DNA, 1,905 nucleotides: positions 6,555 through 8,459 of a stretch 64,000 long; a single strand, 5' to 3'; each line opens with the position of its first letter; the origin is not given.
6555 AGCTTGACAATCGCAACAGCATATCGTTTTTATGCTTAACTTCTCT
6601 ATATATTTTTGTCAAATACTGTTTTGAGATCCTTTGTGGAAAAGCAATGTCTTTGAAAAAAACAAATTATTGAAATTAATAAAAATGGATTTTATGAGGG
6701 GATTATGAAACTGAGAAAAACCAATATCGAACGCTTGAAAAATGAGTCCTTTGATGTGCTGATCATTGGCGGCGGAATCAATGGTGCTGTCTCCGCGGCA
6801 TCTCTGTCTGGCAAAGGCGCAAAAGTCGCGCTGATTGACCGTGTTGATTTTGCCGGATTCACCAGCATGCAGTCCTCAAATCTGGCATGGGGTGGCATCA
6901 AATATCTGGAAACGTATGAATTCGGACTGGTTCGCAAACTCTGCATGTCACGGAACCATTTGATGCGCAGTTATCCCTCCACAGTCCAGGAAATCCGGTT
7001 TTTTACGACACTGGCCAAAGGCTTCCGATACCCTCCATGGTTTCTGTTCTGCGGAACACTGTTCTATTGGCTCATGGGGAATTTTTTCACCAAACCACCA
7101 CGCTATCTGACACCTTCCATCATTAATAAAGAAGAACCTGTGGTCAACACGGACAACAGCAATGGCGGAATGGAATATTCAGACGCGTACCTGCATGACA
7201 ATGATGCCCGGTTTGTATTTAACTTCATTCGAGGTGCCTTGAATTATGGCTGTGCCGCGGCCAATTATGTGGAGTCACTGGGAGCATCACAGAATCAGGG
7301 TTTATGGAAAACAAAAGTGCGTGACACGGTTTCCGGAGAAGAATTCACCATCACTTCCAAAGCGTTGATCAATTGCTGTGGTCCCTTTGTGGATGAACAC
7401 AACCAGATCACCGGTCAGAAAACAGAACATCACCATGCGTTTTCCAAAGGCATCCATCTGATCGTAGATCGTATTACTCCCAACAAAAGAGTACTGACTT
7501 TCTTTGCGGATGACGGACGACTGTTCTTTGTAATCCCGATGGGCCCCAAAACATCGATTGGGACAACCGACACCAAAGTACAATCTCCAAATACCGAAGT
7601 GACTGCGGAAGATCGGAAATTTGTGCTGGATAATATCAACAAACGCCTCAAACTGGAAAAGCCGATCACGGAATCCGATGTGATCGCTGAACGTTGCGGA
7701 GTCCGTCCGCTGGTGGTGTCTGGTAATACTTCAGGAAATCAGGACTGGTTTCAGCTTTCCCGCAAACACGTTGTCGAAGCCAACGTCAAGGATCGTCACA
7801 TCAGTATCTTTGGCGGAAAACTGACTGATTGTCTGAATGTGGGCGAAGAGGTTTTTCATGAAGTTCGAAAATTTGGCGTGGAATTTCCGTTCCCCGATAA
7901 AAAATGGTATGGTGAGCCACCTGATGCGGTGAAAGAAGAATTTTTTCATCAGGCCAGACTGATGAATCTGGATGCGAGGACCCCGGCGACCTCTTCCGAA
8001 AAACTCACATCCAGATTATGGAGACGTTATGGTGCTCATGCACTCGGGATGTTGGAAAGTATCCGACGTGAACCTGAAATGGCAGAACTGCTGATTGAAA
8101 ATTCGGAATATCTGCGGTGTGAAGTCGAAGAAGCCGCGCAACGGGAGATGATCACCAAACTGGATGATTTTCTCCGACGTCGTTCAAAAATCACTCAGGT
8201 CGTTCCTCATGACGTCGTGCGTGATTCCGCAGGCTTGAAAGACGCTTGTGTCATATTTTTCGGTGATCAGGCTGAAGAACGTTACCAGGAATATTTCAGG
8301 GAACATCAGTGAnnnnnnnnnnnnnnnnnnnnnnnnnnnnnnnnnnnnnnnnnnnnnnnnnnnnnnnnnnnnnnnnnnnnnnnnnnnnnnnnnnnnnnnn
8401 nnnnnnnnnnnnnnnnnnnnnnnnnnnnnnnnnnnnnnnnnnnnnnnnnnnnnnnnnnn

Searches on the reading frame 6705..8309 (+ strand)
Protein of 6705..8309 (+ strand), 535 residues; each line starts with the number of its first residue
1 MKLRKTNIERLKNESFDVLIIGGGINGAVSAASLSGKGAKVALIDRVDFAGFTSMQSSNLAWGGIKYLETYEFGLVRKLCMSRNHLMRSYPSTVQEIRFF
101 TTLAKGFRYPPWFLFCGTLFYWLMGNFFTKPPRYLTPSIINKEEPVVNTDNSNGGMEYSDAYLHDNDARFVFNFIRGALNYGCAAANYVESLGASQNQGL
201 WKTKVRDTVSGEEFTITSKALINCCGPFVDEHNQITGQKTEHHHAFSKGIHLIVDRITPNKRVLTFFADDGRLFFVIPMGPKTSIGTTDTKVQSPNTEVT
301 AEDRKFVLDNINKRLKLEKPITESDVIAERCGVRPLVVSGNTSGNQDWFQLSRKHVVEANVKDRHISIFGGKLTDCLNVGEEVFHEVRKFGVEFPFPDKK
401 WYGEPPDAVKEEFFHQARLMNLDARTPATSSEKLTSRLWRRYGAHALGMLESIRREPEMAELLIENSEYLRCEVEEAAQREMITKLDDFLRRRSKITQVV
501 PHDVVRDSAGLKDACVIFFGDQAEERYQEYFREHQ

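Call 103: search_protein_families(library=pfam, proteins=[window:6705-8309:+], max_evalue=0.001)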
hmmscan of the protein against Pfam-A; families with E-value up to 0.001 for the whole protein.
window:6705-8309:+ (535 aa): 6 families
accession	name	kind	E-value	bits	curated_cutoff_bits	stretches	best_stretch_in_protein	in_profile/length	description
PF01266.30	DAO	-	4.7e-29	102.5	27.9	1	17-340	1-316/353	FAD dependent oxidoreductase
PF16901.10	DAO_C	-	7.2e-09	36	31.4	1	431-499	29-99/126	C-terminal domain of alpha-glycerophosphate oxidase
PF01494.25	FAD_binding_3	-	1.1e-05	25.3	22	0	16-48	2-34/349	FAD binding domain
PF13450.12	NAD_binding_8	-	0.00017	22.2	21.9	1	20-54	1-35/68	NAD(P)-binding Rossmann-like domain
PF00890.30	FAD_binding_2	-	0.00043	20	20.4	1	17-62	1-46/414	FAD binding domain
PF12831.13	FAD_oxidored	-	0.00051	19.9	27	1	17-51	1-35/416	FAD dependent oxidoreductase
